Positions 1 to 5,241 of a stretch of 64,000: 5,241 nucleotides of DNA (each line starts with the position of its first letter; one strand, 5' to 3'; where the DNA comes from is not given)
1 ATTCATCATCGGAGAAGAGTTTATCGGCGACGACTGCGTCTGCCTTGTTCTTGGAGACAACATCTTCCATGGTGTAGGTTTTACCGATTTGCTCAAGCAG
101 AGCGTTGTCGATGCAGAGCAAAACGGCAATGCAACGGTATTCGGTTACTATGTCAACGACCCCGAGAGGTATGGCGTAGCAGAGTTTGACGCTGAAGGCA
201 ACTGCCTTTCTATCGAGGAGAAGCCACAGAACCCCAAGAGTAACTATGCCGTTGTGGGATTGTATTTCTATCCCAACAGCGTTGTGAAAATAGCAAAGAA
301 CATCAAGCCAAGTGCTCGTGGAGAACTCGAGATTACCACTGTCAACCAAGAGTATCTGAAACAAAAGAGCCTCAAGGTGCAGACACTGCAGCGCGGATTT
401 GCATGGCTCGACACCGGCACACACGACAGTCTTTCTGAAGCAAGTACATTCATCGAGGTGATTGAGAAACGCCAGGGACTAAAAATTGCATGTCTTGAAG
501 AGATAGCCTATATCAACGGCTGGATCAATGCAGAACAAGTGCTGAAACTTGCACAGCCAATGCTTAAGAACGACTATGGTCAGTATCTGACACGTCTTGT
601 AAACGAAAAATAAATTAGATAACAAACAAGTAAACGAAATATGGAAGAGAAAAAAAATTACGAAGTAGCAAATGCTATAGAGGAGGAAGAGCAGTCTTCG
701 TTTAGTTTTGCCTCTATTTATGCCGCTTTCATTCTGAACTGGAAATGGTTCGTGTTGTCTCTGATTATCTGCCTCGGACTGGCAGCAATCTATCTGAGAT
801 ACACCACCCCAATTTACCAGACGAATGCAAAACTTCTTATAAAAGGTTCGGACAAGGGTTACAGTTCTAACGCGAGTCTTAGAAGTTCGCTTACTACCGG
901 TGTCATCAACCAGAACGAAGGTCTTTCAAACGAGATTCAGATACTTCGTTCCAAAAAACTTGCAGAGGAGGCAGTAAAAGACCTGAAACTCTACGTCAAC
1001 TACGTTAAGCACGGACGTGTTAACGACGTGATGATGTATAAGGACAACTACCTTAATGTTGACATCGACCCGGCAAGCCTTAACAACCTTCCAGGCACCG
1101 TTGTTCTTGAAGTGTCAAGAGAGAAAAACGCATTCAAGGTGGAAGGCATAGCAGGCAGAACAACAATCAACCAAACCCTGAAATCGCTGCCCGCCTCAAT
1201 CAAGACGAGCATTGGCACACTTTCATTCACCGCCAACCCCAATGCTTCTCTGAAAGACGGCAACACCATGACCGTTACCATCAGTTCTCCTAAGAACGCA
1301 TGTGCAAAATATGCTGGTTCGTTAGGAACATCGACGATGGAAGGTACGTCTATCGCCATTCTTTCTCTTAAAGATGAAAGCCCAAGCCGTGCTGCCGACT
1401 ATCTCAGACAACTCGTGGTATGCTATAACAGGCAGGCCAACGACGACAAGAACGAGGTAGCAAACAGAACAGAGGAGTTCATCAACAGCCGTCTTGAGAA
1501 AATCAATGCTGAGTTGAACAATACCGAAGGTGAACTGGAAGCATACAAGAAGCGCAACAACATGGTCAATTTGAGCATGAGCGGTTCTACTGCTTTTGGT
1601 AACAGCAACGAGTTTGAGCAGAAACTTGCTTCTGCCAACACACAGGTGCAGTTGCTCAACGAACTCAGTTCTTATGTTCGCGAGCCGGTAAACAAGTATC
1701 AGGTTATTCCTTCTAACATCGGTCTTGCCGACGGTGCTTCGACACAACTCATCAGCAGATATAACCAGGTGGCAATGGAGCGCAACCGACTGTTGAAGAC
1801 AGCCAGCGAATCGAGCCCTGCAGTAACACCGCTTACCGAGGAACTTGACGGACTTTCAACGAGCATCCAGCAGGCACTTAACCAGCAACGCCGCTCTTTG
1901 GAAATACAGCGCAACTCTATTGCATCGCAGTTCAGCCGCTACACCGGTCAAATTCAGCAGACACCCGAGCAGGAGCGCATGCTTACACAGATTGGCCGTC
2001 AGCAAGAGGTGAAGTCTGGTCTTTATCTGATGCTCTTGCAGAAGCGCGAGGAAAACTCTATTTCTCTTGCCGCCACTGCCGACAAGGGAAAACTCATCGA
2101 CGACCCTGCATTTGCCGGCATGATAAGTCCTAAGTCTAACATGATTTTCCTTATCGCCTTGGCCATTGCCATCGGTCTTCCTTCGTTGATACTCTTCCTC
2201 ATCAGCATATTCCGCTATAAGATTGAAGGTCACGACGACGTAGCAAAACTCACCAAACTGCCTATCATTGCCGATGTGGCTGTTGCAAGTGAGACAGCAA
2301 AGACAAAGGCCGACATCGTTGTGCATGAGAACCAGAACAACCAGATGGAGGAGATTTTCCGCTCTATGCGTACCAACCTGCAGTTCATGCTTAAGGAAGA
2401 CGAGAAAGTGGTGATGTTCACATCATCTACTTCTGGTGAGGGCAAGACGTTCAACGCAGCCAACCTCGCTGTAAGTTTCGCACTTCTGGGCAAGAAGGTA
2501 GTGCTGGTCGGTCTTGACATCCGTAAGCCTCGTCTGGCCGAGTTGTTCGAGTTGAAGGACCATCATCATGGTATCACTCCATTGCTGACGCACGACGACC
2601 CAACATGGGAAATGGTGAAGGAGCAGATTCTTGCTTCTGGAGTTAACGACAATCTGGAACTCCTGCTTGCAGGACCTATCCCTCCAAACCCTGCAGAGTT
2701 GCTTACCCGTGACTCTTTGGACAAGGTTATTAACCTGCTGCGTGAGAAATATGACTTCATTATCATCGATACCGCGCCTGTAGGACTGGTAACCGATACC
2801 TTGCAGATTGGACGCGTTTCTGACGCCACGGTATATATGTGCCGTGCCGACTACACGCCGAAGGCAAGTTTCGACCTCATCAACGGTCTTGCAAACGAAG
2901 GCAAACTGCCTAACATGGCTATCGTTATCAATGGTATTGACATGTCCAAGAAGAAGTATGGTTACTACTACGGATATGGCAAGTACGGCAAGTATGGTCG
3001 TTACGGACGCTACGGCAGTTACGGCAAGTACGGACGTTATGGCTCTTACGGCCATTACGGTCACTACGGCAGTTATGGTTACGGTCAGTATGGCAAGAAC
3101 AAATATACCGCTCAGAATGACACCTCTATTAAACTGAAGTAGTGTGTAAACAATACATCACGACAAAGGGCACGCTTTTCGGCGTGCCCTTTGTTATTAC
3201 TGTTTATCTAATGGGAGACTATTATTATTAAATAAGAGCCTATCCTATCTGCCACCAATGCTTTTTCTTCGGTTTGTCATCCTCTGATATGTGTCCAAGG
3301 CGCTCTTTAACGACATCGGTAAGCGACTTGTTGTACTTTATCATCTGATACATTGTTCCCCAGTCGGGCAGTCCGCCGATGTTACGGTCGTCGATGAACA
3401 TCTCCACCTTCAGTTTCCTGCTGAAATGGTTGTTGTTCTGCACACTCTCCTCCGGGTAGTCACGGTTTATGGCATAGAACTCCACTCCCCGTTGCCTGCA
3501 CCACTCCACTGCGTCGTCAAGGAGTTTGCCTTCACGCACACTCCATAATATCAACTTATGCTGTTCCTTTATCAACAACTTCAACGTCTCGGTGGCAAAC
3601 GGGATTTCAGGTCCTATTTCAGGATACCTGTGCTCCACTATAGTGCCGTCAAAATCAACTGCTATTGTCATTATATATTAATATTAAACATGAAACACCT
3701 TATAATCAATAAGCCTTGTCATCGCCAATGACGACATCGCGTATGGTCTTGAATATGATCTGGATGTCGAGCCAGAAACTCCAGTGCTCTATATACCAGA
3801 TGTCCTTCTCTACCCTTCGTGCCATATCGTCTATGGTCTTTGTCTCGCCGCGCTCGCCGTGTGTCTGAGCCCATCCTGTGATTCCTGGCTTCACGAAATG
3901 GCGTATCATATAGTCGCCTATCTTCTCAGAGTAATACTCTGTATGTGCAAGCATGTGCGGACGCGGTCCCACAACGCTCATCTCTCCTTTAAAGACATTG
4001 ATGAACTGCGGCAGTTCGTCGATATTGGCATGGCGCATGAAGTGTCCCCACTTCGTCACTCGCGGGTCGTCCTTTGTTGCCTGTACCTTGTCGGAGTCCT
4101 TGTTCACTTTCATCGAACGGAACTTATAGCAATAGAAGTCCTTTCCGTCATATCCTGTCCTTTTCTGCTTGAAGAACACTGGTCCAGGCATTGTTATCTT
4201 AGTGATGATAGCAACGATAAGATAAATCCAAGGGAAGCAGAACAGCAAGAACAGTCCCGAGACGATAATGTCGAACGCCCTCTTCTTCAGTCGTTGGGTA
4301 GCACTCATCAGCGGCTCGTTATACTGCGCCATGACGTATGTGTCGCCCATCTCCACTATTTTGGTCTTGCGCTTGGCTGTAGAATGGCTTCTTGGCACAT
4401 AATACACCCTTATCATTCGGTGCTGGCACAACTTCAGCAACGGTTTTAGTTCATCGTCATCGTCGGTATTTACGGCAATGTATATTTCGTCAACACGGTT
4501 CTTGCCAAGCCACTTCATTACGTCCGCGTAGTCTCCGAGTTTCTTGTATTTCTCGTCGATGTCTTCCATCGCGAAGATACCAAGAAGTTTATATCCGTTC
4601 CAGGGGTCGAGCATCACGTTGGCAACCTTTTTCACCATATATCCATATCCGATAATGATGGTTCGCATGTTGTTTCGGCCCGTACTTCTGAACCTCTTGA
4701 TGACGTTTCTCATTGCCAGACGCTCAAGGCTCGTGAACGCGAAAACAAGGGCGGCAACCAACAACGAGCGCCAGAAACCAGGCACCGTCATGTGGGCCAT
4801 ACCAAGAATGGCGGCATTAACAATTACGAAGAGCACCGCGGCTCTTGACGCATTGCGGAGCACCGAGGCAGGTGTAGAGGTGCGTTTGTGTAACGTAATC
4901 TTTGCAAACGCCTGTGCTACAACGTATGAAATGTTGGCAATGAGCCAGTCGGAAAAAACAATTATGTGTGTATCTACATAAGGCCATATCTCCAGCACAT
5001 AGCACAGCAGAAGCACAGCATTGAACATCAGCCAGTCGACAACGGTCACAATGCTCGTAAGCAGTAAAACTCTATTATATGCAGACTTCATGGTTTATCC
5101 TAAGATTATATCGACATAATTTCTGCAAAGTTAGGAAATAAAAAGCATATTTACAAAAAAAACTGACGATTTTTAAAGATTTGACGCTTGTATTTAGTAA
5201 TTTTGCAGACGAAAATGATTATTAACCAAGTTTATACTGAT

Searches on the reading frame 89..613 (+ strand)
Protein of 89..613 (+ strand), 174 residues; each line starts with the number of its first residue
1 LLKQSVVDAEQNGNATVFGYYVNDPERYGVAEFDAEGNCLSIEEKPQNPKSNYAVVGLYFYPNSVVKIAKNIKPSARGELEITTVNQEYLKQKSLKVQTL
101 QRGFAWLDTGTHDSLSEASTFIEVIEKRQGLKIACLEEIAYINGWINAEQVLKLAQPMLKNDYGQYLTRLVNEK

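Call 65: search_protein_families(library=pfam, proteins=[window:89-613:+], max_evalue=0.00001)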
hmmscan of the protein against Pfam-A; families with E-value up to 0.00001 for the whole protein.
window:89-613:+ (174 aa): 1 family
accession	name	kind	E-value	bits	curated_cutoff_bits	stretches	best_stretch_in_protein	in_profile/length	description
PF00483.29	NTP_transferase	-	1.7e-31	110.1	21.2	1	7-123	125-243/245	Nucleotidyl transferase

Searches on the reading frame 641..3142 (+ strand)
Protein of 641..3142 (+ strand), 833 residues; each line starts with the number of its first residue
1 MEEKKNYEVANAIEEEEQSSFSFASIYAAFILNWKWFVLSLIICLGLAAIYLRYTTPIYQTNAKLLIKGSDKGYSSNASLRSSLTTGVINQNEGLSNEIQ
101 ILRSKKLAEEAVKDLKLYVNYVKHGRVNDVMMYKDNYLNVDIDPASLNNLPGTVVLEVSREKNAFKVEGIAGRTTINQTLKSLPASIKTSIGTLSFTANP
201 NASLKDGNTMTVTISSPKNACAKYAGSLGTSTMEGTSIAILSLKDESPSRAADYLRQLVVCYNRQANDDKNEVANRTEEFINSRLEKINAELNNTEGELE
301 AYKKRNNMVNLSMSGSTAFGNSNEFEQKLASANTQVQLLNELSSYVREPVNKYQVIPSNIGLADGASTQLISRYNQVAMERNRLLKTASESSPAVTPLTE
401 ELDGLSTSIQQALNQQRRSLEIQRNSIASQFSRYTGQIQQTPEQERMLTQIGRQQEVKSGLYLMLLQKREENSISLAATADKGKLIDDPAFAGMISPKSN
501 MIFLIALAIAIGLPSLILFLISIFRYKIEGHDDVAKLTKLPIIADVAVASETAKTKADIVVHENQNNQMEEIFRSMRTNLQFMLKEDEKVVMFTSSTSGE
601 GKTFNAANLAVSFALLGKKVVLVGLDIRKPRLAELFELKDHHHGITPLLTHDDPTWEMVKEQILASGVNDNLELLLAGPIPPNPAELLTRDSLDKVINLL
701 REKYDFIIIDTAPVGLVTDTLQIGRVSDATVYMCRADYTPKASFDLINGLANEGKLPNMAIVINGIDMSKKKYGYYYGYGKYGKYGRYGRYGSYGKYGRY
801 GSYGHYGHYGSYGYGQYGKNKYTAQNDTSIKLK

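Call 65: search_protein_families(library=pfam, proteins=[window:641-3142:+], max_evalue=0.00001)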
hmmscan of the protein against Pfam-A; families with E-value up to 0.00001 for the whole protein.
window:641-3142:+ (833 aa): 3 families
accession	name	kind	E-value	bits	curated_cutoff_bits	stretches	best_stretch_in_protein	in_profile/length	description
PF13614.12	AAA_31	-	1.4e-09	38.5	27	1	589-714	2-128/177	AAA domain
PF02706.20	Wzz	-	2e-09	38.1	25.5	1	21-115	3-91/91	Chain length determinant protein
PF01656.29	CbiA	-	2.3e-06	28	25.4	1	591-633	1-43/125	CobQ/CobB/MinD/ParA nucleotide binding domain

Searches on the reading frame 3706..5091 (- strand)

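Call 65: search_protein_families(library=pfam, proteins=[window:3706-5091:-], max_evalue=0.00001)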
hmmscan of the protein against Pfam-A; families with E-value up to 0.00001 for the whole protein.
window:3706-5091:- (461 aa): 2 families
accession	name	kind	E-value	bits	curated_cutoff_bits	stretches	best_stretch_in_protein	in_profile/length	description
PF02397.22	Bac_transf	-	5e-69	231.9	27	1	270-454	1-178/179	Bacterial sugar transferase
PF13727.12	CoA_binding_3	-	1.1e-14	55.3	25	1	78-233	15-175/175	CoA-binding domain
